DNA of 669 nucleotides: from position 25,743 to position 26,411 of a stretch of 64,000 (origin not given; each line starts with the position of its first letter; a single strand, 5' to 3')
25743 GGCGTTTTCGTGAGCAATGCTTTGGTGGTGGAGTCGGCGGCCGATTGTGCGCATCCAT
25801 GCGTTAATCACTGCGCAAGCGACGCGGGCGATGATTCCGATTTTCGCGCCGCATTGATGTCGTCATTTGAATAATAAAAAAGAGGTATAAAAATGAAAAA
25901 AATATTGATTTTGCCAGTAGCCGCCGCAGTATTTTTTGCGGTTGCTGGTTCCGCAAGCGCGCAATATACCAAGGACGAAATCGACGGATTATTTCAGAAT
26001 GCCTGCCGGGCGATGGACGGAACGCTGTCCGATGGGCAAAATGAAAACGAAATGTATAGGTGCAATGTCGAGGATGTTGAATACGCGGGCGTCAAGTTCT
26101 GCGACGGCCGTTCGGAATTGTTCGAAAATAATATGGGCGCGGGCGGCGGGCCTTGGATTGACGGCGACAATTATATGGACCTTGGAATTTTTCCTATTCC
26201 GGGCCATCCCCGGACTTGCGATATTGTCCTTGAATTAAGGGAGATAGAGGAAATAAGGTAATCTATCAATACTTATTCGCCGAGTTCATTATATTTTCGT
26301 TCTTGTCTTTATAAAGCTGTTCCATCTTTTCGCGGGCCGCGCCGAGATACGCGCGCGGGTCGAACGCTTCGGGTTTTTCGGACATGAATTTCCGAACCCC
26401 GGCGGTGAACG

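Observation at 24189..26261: Tandem array of five small secreted paralogs with conserved signal peptides and divergent mature domains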

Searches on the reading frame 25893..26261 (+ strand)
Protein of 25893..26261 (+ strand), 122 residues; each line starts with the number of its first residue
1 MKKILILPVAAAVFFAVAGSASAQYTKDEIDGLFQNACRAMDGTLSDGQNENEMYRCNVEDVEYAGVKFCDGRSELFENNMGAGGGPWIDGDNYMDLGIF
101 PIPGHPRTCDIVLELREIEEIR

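Call 5: search_protein_families(library=pfam, proteins=[window:25893-26261:+], max_evalue=1)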
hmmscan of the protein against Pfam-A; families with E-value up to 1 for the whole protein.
window:25893-26261:+ (122 aa): 1 family
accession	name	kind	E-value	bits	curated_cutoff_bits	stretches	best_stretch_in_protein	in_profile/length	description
PF04956.18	TrbC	-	0.058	14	27.9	1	3-45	10-52/98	TrbC/VIRB2 pilin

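Call 19: find_homologous_proteins(query=window:25893-26261:+, max_evalue=0.1)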
Query window:25893-26261:+ (122 aa): 2 proteins with E <= 0.1 among 11 candidates.
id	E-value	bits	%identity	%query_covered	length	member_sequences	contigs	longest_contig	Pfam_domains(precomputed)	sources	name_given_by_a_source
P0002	8.5e-78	276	100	100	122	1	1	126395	-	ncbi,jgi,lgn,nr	ncbi:MAG: hypothetical protein LBH81_00475 [Rickettsiales bacterium]|jgi:hypothetical protein|nr:hyp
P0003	5.0e-57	209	81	100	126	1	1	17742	-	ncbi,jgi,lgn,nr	ncbi:MAG: hypothetical protein LBG89_03700 [Rickettsiales bacterium]|jgi:hypothetical protein|nr:hyp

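Call 20: find_encoding_contigs(protein=P0003, flank=10000, max_places=6)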
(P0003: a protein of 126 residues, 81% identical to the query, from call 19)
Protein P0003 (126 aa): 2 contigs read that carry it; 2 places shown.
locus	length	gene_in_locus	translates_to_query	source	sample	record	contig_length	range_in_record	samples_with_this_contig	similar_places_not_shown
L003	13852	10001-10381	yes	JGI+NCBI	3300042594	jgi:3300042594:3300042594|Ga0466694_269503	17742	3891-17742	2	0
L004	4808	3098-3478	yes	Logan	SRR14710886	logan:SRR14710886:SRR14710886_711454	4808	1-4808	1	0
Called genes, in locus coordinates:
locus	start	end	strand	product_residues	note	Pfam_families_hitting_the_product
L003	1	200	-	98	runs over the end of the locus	-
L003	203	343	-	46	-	-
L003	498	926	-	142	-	-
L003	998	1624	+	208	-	PF13505:OMP_b-brl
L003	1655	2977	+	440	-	PF01435:Peptidase_M48, PF13432:TPR_16 (faint)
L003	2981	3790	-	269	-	-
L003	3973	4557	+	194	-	PF02502:LacAB_rpiB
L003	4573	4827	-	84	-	-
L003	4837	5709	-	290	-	PF00491:Arginase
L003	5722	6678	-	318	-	-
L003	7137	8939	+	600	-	PF10150:RNase_E_G, PF20833:RNase_E_G_Thio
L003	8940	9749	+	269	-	PF00561:Abhydrolase_1 (faint), PF12146:Hydrolase_4 (weak)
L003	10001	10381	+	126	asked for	-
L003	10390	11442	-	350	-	PF01594:AI-2E_transport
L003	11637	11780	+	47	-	-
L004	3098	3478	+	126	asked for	-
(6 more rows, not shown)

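Call 41: search_protein_families(library=ncbifam, proteins=[window:25893-26261:+], max_evalue=1)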
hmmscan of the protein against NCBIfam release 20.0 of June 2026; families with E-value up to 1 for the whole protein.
window:25893-26261:+ (122 aa): 3 families
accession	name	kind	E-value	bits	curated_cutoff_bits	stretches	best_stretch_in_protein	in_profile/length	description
NF033939.0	DESULF_POR1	subfamily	0.0079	14.9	250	1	1-51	1-51/454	outer membrane homotrimeric porin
NF040942.2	hypo_ExtJ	equivalog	0.19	12.1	52.5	1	1-25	1-25/77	selenite/tellurite reduction operon protein ExtJ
NF058588.1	NdoPepInhIseA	equivalog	0.25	11.3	200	1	1-69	1-74/181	DL-endopeptidase inhibitor IseA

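Call 42: search_protein_families(library=phrogs, proteins=[window:25893-26261:+], max_evalue=0.1)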
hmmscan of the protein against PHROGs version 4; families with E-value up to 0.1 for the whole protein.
window:25893-26261:+ (122 aa): 0 families

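Call 44: predict_structure(alignment_id=A3)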
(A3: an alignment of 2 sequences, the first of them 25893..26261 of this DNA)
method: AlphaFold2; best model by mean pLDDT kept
length: 122 residues; sequences in the alignment: 2
mean_pLDDT: 60.4   pTM: 0.52
mean pLDDT of the five models: 60.4, 49.5, 48.1, 45.1, 41.6
residues with pLDDT >= 90: 0; 70-90: 45; 50-70: 47; < 50: 30
segments of 3 or more residues with pLDDT < 50: 1-3, 9-21, 78-87
pLDDT, mean of each block of 10 residues (from residue 1): 44 42 62 77 70 70 60 50 43 68 73 68 49
secondary structure, 60 per line:
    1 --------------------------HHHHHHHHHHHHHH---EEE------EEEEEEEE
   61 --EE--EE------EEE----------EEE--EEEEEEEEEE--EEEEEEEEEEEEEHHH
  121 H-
elements in order: H27-40 E44-46 E53-60 E75-77 E88-90 E93-102 E105-117 H118-121

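Call 98: search_solved_structures(query=A3, max_evalue=1)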
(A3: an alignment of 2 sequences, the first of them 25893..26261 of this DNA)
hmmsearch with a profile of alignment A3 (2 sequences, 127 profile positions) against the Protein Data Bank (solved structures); distinct sequences matched with E-value up to 1: 0.
